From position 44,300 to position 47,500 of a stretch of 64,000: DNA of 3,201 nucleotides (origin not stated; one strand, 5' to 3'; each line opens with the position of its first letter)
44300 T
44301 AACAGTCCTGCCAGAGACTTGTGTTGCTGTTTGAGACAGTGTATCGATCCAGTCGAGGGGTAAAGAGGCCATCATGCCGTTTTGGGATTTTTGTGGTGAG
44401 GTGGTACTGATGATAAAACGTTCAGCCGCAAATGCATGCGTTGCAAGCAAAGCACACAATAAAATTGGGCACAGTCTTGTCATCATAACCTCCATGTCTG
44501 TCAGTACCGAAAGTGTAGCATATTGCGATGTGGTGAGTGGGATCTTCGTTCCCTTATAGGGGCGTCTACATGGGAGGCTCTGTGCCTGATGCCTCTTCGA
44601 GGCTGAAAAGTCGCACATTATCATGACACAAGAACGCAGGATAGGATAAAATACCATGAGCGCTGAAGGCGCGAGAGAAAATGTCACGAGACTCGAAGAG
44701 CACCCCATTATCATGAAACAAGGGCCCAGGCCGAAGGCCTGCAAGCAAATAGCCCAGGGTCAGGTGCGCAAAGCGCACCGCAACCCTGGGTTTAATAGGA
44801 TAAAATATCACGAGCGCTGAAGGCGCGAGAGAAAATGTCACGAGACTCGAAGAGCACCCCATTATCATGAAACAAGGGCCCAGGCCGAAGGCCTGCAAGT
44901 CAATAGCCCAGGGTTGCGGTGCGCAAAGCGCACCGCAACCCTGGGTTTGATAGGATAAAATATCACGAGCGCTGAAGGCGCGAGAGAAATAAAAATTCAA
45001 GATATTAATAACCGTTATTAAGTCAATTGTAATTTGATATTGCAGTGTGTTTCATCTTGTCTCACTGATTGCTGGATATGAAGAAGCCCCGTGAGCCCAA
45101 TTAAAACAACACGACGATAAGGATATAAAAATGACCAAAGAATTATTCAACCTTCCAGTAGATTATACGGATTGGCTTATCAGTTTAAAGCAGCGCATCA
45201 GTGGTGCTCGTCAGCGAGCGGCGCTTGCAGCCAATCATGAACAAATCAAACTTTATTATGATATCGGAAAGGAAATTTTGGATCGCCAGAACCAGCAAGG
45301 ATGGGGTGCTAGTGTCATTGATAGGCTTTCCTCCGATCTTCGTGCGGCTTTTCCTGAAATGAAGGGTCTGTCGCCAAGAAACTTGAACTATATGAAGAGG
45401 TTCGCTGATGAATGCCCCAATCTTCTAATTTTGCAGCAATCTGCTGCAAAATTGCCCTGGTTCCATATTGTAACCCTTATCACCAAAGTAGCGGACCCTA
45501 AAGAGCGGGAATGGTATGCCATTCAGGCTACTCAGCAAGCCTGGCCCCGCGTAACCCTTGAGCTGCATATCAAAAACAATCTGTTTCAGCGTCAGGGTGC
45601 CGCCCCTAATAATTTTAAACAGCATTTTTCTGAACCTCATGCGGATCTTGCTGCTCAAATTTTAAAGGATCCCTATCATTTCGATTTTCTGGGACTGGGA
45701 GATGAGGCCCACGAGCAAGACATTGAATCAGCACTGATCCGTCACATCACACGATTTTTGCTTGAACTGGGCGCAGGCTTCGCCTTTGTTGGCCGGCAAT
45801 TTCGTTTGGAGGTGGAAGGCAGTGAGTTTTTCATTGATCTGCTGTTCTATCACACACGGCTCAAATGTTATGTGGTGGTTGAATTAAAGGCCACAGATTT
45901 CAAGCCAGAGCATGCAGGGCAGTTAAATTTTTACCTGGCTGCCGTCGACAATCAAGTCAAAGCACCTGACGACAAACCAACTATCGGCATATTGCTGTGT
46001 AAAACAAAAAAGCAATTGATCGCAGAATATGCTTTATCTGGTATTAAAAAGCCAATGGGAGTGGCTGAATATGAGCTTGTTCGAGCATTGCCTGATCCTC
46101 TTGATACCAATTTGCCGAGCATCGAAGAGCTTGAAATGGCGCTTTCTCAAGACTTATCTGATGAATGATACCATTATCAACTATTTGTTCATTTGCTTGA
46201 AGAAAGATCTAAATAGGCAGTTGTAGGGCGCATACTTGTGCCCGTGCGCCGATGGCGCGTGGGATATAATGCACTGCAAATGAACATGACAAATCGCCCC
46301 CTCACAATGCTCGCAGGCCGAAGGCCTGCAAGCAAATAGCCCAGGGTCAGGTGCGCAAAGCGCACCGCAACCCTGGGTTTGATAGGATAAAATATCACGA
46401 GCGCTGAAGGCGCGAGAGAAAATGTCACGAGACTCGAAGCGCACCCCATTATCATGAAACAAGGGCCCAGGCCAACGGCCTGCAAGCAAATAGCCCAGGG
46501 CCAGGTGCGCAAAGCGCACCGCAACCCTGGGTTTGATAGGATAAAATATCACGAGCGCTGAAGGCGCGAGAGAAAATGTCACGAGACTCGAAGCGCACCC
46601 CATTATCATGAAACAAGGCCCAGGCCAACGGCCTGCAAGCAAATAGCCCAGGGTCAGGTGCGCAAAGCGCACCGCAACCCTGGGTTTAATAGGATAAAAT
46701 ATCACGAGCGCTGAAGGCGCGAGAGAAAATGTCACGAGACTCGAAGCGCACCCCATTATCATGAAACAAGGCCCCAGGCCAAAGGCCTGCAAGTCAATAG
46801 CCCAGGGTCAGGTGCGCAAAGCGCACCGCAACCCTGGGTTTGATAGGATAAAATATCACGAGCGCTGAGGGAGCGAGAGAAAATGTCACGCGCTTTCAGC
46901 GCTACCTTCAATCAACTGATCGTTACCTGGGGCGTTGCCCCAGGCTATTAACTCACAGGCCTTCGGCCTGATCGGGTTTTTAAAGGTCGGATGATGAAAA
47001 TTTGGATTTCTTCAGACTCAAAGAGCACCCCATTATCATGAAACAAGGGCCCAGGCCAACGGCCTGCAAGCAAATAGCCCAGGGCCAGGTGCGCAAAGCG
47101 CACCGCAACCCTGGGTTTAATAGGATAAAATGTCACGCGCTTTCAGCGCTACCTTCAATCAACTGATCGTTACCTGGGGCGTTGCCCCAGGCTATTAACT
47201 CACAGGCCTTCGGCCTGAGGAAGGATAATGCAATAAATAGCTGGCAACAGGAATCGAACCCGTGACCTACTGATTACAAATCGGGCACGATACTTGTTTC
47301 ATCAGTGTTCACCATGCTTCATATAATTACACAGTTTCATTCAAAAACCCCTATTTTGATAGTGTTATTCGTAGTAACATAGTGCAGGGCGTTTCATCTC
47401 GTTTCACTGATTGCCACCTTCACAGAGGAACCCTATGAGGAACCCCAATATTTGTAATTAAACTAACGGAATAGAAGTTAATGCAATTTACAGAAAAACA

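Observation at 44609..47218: REPIN/BIME-like 154-bp tandem arrays bracket a YhcG-type PD-(D/E)XK nuclease gene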

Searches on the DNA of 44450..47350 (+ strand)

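Call 30: search_rna_families(source=window, start=44450, end=47350, threshold=evalue, max_evalue=5)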
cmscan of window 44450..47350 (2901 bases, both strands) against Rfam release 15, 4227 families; matches with E-value up to 5: 12.
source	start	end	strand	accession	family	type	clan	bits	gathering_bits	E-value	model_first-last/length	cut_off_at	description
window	46926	46970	+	RF01687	Acido-Lenti-1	Gene; sRNA;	-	34.2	37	2.4e-05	1-46/46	no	Acido-Lenti-1 RNA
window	47173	47217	+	RF01687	Acido-Lenti-1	Gene; sRNA;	-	34.2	37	2.4e-05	1-46/46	no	Acido-Lenti-1 RNA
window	47247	47304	-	RF00005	tRNA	Gene; tRNA;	CL00001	25.2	29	0.031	8-63/71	no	tRNA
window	47052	47115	-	RF01687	Acido-Lenti-1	Gene; sRNA;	-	24.9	37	0.0077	1-46/46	no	Acido-Lenti-1 RNA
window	44881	44913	-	RF01687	Acido-Lenti-1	Gene; sRNA;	-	22.1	37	0.047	1-46/46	no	Acido-Lenti-1 RNA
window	44727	44759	-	RF01687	Acido-Lenti-1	Gene; sRNA;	-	21.3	37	0.073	1-46/46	no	Acido-Lenti-1 RNA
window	46314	46346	-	RF01687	Acido-Lenti-1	Gene; sRNA;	-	21.3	37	0.073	1-46/46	no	Acido-Lenti-1 RNA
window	44905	44947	+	RF04283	mir-3135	Gene; miRNA;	-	19.5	80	3.3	1-68/68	no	mir-3135 microRNA precursor family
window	46775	46807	-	RF01687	Acido-Lenti-1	Gene; sRNA;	-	19.1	37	0.29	1-46/46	no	Acido-Lenti-1 RNA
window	47110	47150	+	RF01687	Acido-Lenti-1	Gene; sRNA;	-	18.6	37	0.4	1-46/46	no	Acido-Lenti-1 RNA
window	46621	46653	-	RF01687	Acido-Lenti-1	Gene; sRNA;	-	14.6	37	4.9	1-46/46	no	Acido-Lenti-1 RNA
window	46468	46500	-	RF01687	Acido-Lenti-1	Gene; sRNA;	-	14.6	37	4.9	1-46/46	no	Acido-Lenti-1 RNA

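Call 33: search_rna_families(source=window, start=46800, end=47300, threshold=evalue, max_evalue=1, show_alignments=3)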
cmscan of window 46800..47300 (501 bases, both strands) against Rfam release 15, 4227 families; matches with E-value up to 1: 6.
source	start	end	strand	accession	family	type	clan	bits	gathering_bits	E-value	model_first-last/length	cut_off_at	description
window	46926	46970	+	RF01687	Acido-Lenti-1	Gene; sRNA;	-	34.2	37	4.1e-06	1-46/46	no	Acido-Lenti-1 RNA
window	47173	47217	+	RF01687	Acido-Lenti-1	Gene; sRNA;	-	34.2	37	4.1e-06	1-46/46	no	Acido-Lenti-1 RNA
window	47239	47300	-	RF00005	tRNA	Gene; tRNA;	CL00001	30.1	29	0.00023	12-71/71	5'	tRNA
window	47052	47115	-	RF01687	Acido-Lenti-1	Gene; sRNA;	-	24.9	37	0.0013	1-46/46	no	Acido-Lenti-1 RNA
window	47110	47150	+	RF01687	Acido-Lenti-1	Gene; sRNA;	-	18.6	37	0.069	1-46/46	no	Acido-Lenti-1 RNA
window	47238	47300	+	RF04354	Plastid-ycf2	Cis-reg;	-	17.8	65.7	0.61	1-64/75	3'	Plastid-ycf2 5UTR RNA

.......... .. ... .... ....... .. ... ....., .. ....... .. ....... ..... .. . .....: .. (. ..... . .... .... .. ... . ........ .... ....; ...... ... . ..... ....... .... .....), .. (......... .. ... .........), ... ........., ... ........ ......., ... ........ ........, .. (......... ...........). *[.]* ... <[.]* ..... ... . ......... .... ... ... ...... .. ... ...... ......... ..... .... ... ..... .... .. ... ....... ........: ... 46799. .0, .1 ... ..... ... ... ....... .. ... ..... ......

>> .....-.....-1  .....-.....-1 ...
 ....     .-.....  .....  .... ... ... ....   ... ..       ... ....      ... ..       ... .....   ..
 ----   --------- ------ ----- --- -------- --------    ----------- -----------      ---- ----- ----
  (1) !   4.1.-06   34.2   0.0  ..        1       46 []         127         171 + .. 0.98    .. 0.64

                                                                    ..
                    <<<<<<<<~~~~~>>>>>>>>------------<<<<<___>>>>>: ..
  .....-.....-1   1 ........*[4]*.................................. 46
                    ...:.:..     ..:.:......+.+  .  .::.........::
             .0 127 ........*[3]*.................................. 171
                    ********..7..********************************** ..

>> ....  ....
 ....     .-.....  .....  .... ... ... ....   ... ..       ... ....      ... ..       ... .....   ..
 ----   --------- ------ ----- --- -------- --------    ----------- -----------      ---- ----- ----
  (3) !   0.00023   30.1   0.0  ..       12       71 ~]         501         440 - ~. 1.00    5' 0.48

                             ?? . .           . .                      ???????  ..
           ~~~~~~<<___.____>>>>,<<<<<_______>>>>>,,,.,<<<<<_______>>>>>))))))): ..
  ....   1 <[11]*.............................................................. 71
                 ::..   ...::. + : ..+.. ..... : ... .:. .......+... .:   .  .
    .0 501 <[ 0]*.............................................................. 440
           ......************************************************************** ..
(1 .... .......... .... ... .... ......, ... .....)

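Call 60: search_rna_families(sources=[L047, L048, L049, L001], threshold=evalue, max_evalue=1)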
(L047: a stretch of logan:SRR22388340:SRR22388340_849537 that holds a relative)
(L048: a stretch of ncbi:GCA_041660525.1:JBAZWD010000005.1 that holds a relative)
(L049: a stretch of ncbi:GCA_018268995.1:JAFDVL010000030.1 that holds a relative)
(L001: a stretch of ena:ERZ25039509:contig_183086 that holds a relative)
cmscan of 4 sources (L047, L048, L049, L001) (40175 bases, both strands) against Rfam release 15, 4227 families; matches with E-value up to 1: 6.
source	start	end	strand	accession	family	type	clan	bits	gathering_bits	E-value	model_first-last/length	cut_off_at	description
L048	9068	9141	+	RF00005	tRNA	Gene; tRNA;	CL00001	72.5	29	3.9e-14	1-71/71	no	tRNA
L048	8890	8962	-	RF00005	tRNA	Gene; tRNA;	CL00001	71.6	29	7e-14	1-71/71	no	tRNA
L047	7365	7419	-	RF00005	tRNA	Gene; tRNA;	CL00001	39.1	29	6.1e-05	18-71/71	5'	tRNA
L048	9068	9142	-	RF04354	Plastid-ycf2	Cis-reg;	-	34.4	65.7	0.0014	1-75/75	no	Plastid-ycf2 5UTR RNA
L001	5788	5832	+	RF01687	Acido-Lenti-1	Gene; sRNA;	-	34.2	37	0.00033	1-46/46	no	Acido-Lenti-1 RNA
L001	6035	6079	+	RF01687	Acido-Lenti-1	Gene; sRNA;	-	34.2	37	0.00033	1-46/46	no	Acido-Lenti-1 RNA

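Call 71: search_dna_similar(query=window:46600-47218:+, collection=plasmids, mode=distant, max_evalue=0.001, max_rows=10)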
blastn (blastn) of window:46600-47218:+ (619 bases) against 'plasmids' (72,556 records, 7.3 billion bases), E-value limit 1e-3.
No match.

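Call 72: search_dna_similar(query=window:46600-47218:+, collection=phages, mode=distant, max_evalue=0.001, max_rows=10)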
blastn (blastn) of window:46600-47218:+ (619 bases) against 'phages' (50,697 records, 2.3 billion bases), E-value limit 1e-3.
No match.

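Call 79: search_rna_families(source=L053, threshold=evalue, max_evalue=1)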
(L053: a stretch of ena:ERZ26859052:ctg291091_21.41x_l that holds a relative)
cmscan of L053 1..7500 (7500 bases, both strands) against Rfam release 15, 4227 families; matches with E-value up to 1: 0.
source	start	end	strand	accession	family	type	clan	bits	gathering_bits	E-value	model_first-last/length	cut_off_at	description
